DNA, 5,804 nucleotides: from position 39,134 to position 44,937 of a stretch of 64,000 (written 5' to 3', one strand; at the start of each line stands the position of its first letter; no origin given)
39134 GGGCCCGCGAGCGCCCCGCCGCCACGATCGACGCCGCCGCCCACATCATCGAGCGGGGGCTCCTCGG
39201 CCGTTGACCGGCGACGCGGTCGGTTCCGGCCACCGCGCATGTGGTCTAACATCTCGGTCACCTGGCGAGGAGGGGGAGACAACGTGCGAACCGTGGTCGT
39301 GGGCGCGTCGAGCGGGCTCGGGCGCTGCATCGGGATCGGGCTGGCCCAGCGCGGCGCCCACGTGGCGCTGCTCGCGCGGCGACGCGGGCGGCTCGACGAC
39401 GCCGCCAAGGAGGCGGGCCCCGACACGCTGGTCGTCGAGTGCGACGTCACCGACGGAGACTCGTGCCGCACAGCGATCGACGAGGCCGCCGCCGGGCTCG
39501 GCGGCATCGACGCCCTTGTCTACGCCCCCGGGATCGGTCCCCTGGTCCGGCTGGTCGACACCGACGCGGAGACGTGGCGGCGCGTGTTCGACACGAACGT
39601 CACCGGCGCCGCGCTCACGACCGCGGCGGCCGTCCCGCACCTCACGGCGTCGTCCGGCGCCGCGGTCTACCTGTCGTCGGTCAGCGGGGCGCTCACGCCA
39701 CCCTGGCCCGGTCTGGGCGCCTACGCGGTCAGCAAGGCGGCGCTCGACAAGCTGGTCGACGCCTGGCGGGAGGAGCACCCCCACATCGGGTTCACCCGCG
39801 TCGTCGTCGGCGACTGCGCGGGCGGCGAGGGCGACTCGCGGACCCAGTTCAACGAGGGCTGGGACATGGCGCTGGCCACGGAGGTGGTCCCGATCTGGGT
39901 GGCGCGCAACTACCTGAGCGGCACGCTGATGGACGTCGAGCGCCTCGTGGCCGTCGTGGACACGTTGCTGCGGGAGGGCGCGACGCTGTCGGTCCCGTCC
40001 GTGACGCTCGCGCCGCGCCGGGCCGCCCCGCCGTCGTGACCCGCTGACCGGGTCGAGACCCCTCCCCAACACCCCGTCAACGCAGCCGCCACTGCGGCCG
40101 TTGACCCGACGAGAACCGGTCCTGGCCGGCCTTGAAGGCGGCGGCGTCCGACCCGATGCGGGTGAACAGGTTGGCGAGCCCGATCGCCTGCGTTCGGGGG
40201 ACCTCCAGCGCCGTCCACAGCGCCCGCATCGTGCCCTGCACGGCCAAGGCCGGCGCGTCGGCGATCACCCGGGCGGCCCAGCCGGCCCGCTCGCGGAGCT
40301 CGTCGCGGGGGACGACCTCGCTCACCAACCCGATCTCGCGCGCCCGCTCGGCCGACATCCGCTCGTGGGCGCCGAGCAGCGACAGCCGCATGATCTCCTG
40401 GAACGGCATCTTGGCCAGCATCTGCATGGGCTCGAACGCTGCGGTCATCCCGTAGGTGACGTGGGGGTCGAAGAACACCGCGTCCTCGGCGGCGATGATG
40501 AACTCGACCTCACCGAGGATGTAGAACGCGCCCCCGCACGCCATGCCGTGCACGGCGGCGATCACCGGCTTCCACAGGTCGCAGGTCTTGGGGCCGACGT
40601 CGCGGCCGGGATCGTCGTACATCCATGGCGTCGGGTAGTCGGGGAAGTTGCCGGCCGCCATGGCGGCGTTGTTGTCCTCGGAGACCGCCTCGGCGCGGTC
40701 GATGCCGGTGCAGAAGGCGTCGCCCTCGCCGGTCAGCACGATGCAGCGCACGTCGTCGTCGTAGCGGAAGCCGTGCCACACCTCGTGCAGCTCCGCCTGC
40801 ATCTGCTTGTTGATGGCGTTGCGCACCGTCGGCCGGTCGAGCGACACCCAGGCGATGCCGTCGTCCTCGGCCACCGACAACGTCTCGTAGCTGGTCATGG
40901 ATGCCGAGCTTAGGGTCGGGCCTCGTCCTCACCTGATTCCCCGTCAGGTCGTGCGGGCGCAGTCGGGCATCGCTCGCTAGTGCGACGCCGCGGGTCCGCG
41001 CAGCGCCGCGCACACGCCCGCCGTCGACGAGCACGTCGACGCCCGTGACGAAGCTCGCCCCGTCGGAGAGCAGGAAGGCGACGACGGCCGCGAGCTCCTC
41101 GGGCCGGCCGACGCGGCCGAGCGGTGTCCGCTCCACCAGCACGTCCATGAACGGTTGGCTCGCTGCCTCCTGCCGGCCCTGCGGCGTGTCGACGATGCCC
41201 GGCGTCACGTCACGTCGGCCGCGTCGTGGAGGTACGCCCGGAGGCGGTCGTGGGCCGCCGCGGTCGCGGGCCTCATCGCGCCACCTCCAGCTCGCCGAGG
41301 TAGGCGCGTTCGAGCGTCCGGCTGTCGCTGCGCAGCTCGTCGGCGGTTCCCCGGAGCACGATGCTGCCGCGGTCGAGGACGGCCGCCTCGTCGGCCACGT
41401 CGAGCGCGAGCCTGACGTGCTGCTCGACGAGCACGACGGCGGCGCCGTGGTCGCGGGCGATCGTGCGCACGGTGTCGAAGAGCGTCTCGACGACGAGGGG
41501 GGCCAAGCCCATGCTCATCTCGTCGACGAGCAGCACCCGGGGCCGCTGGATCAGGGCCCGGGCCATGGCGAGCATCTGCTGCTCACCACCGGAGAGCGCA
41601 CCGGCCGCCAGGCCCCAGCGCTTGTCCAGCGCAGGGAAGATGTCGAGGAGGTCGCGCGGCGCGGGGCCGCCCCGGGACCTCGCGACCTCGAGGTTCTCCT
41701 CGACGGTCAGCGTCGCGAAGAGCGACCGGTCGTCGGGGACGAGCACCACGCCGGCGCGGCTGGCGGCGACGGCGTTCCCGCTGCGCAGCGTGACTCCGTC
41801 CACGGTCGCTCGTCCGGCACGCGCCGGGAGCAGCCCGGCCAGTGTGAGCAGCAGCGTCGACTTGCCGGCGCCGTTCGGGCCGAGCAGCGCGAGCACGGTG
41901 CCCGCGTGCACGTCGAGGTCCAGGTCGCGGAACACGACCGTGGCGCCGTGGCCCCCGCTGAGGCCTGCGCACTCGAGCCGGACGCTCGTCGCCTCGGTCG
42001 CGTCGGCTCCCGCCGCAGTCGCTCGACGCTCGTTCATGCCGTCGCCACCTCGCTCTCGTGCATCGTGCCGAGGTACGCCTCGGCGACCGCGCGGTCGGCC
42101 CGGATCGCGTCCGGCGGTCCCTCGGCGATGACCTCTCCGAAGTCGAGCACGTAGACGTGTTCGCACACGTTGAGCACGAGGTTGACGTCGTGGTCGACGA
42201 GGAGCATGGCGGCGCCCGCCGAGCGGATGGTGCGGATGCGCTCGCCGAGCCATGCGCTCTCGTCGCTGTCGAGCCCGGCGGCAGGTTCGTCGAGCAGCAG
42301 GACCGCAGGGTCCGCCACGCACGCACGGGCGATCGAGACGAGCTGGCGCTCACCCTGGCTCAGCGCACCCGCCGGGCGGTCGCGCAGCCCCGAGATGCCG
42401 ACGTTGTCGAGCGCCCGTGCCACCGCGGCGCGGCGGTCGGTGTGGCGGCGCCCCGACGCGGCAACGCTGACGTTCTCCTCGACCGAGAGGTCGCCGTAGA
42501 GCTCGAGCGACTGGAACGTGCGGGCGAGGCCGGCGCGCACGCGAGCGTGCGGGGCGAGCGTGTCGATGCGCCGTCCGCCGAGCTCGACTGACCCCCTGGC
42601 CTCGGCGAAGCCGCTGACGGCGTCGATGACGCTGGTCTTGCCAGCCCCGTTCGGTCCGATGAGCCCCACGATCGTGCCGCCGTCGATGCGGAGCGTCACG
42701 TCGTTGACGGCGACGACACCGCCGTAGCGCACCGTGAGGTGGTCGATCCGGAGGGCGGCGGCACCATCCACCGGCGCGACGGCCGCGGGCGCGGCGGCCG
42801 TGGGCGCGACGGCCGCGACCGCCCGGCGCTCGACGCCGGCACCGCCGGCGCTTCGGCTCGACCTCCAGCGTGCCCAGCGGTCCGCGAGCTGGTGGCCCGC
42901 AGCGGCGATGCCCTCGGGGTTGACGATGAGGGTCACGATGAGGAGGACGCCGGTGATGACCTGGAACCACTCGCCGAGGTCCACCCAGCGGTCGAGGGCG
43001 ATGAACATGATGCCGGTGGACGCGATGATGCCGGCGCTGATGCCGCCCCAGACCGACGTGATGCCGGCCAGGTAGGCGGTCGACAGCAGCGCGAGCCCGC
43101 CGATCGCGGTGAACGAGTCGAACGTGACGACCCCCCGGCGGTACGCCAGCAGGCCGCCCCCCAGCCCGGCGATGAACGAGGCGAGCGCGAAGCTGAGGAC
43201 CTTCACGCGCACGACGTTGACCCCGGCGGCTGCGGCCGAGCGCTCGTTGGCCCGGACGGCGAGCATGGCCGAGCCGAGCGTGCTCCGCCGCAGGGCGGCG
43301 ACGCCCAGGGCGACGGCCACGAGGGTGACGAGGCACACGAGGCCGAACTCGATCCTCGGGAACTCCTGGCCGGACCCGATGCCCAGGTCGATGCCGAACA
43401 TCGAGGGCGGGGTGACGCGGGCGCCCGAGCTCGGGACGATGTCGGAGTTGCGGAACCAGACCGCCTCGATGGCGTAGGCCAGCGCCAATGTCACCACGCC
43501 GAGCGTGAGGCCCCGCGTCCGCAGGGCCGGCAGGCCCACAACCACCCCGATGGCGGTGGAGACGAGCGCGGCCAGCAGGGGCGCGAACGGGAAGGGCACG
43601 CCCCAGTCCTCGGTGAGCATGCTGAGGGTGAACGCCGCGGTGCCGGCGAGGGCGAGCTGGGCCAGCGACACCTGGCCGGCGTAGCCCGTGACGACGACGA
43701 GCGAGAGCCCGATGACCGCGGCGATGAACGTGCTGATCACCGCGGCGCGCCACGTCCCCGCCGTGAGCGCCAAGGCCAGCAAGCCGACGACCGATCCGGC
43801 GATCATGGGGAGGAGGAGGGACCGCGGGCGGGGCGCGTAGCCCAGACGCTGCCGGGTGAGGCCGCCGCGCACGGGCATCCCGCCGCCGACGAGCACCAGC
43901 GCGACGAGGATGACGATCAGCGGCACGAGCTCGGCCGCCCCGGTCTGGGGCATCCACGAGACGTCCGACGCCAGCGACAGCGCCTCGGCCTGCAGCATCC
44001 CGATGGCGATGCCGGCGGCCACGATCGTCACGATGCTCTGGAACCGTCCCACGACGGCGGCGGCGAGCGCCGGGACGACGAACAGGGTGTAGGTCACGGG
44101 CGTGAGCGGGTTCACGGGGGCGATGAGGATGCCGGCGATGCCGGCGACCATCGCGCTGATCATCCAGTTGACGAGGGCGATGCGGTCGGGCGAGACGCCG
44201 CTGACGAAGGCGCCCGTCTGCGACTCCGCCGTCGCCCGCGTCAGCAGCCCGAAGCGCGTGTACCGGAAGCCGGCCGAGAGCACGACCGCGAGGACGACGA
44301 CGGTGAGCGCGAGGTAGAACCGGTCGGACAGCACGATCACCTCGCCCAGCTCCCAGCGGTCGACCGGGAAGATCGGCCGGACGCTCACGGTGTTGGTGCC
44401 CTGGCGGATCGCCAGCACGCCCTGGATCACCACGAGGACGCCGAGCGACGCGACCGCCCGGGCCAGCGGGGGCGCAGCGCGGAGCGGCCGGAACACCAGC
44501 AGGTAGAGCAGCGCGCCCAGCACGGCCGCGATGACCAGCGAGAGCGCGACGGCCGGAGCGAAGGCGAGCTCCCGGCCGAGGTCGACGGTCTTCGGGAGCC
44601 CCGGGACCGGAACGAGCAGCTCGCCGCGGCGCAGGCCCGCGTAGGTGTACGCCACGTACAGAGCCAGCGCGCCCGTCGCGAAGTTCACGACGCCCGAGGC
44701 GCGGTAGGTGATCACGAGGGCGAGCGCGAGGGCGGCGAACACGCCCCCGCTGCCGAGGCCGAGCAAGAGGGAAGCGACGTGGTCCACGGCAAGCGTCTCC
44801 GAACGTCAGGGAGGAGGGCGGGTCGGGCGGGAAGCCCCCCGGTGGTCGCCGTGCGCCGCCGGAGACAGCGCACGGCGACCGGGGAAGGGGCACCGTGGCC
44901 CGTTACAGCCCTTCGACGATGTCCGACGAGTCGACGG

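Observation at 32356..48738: Non-palindromic 18-bp box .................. (core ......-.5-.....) repeated six times in front of catabolic genes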

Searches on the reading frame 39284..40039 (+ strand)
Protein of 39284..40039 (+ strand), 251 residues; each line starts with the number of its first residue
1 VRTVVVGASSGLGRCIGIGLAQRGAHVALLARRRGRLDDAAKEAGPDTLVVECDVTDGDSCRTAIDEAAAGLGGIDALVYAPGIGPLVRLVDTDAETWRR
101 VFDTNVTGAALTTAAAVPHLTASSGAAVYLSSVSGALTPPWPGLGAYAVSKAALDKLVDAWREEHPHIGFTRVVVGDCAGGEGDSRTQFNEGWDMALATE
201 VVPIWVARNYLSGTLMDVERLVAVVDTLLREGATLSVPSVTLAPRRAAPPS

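Call 7: search_protein_families(library=pfam, proteins=[window:39284-40039:+])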
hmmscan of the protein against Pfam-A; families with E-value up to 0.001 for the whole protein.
window:39284-40039:+ (251 aa): 5 families
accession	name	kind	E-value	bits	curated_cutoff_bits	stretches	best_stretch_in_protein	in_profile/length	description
PF00106.31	adh_short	-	7.7e-34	117.3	26.6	1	4-169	4-171/195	short chain dehydrogenase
PF13561.12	adh_short_C2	-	1e-27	97.7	27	1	7-159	1-155/236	Enoyl-(Acyl carrier protein) reductase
PF08659.16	KR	-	9.6e-15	55.4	22.6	1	4-164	4-166/180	KR domain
PF01370.27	Epimerase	-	1.9e-07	31.2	20.9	1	4-173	2-167/240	NAD dependent epimerase/dehydratase family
PF13460.12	NAD_binding_10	-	4e-06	27.3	27.2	1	7-159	1-132/184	NAD(P)H-binding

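Call 41: search_protein_families(library=ncbifam, proteins=[window:39284-40039:+], max_evalue=0.00001)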
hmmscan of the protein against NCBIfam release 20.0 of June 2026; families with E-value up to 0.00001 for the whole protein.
window:39284-40039:+ (251 aa): 196 families (the best 25 are shown)
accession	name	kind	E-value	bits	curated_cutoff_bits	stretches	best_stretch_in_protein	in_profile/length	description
NF004825.0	PRK06181.1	equivalog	9.3e-33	113.6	215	1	3-164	9-172/268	SDR family oxidoreductase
NF004526.0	PRK05872.1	subfamily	1.7e-31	109.5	276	1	4-170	14-180/297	short-chain dehydrogenase/reductase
NF052558.1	MBtsdlDhBudC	equivalog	2.6e-27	96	270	1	4-160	7-162/250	meso-2,3-butanediol dehydrogenase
NF005559.1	PRK07231.1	subfamily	2.1e-26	92.9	215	1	3-158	7-164/249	glucose 1-dehydrogenase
NF005594.0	PRK07326.1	equivalog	3.5e-26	92.2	271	1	4-166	10-172/237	SDR family oxidoreductase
NF005909.0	PRK07890.1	subfamily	6.3e-26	91.2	258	1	4-160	11-169/260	short chain dehydrogenase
NF004824.0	PRK06180.1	subfamily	6.9e-26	91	298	1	4-174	8-177/279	oxidoreductase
NF006073.0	PRK08219.1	equivalog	2e-25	89.8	218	1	3-178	6-174/227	SDR family oxidoreductase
NF005495.0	PRK07109.1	subfamily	2.3e-25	89.6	264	1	4-165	12-175/334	SDR family oxidoreductase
NF005806.0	PRK07666.1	equivalog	2.8e-25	89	286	1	3-163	10-172/239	3-ketoacyl-ACP reductase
NF009466.0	PRK12826.1-2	subfamily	3.4e-25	88.9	222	1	2-154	5-161/248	3-oxoacyl-ACP reductase FabG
NF004202.0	PRK05653.2-2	equivalog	3.7e-25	88.9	333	1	3-153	10-163/259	3-oxoacyl-ACP reductase FabG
NF009468.0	PRK12826.1-4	equivalog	4.1e-25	88.9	318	1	3-155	10-165/256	SDR family oxidoreductase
NF004203.0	PRK05653.2-4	subfamily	6e-25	88.1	313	1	3-154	9-164/260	3-oxoacyl-ACP reductase FabG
NF006114.0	PRK08263.1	subfamily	4.5e-24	85.2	290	1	5-171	8-173/280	short chain dehydrogenase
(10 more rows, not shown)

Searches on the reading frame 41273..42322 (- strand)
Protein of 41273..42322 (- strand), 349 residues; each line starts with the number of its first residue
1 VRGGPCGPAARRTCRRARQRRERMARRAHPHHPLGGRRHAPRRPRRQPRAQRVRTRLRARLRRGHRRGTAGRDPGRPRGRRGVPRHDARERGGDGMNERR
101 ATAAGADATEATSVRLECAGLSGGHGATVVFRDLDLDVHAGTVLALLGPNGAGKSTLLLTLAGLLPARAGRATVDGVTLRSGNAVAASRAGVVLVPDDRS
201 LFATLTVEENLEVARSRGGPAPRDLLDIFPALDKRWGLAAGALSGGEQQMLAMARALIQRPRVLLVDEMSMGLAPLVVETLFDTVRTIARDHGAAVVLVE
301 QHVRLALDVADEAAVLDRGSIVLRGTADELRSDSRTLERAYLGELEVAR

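Call 7: search_protein_families(library=pfam, proteins=[window:41273-42322:-])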
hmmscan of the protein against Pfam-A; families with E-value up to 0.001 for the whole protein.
window:41273-42322:- (349 aa): 4 families
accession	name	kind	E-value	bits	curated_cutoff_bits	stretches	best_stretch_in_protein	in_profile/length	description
PF00005.33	ABC_tran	-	3.5e-28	99.3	25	1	132-269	2-135/137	ABC transporter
PF13304.12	AAA_21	-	1.2e-08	35.8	27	0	144-165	2-23/304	AAA domain, putative AbiEii toxin, Type IV TA system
PF13401.12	AAA_22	-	5.7e-07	30.4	27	1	142-301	6-123/130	AAA domain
PF13555.12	AAA_29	-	0.00082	19.5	27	0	132-165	13-46/61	P-loop containing region of AAA domain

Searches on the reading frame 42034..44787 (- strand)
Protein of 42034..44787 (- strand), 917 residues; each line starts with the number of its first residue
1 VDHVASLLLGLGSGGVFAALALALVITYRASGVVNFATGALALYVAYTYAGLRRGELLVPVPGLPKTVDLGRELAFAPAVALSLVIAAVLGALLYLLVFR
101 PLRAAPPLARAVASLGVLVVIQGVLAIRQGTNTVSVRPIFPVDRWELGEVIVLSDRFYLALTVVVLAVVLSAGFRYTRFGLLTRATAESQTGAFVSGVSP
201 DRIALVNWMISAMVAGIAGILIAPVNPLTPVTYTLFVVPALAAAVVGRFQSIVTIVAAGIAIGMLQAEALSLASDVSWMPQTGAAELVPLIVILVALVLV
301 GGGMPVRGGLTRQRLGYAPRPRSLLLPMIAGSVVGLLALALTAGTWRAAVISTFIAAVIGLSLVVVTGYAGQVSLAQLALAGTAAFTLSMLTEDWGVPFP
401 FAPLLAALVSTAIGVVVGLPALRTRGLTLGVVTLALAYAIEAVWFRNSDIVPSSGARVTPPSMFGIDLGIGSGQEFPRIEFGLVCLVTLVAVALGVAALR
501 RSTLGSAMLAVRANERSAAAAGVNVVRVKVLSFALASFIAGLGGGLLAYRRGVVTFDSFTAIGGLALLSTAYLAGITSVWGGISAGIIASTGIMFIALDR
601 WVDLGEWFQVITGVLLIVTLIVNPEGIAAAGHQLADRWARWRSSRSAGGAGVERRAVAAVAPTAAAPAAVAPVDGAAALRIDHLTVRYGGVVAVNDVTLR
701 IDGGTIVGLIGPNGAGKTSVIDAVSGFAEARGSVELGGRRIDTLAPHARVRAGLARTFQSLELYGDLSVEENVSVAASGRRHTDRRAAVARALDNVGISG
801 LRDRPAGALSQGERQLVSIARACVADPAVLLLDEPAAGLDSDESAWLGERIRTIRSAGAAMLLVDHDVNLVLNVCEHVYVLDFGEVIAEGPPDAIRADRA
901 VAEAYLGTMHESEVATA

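Call 8: search_protein_families(library=pfam, proteins=[window:42034-44787:-])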
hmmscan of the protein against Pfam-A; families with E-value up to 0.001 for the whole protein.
window:42034-44787:- (917 aa): 5 families
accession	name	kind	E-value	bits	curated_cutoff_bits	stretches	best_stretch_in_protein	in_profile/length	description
PF02653.21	BPD_transp_2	-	8.6e-48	163.2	26.8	2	8-297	3-269/269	Branched-chain amino acid transport system / permease component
PF00005.33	ABC_tran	-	2.2e-27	96.8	25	1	694-836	1-136/137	ABC transporter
PF12399.14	BCA_ABC_TP_C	-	4e-10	39.5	25.5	1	885-910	1-26/27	Branched-chain amino acid ATP-binding cassette transporter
PF13304.12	AAA_21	-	1.7e-08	35.4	27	1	706-730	1-25/304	AAA domain, putative AbiEii toxin, Type IV TA system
PF02463.25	SMC_N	-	1.1e-05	25.4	40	1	706-864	26-195/220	RecF/RecN/SMC N terminal domain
